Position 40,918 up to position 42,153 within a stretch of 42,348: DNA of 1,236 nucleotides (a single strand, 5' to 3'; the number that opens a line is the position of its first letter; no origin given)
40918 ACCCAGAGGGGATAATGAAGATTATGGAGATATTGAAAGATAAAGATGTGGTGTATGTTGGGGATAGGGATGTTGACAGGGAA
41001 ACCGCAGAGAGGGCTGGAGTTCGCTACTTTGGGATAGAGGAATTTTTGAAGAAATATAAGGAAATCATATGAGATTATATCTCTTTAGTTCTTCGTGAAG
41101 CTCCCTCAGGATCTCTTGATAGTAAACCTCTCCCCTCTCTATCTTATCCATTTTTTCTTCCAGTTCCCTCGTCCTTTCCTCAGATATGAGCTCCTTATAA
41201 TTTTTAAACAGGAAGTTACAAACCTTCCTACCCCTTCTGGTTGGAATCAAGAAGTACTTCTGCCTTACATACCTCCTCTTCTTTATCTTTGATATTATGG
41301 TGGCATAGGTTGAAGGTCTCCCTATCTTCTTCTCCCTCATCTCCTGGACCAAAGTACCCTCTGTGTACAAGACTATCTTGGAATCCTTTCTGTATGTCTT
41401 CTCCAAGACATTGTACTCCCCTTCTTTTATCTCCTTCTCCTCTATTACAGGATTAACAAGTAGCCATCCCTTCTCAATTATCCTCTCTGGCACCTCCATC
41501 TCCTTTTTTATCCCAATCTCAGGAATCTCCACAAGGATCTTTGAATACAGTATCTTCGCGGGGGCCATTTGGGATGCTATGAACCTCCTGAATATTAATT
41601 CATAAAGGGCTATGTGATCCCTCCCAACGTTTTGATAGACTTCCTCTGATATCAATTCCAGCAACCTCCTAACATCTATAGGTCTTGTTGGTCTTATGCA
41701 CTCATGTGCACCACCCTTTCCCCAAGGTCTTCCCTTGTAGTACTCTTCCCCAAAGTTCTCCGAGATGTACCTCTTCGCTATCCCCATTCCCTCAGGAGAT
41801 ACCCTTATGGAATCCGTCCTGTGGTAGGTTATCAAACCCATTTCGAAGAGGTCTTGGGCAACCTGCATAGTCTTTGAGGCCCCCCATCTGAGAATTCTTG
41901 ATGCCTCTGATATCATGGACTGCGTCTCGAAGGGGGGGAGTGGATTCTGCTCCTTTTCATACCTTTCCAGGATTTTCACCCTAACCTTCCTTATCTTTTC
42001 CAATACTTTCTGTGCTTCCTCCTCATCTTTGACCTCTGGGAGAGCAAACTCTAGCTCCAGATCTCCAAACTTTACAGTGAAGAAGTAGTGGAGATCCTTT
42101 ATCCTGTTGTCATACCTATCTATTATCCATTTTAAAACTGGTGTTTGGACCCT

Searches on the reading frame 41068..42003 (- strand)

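Call 74: search_protein_families(library=pfam, proteins=[window:41068-42003:-], max_evalue=0.001)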
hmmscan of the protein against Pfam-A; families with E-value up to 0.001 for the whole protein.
window:41068-42003:- (312 aa): 1 family
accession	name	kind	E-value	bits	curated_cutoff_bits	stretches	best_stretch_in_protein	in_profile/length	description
PF01131.25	Topoisom_bac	-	7e-69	233.2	35.1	1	3-299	102-410/411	DNA topoisomerase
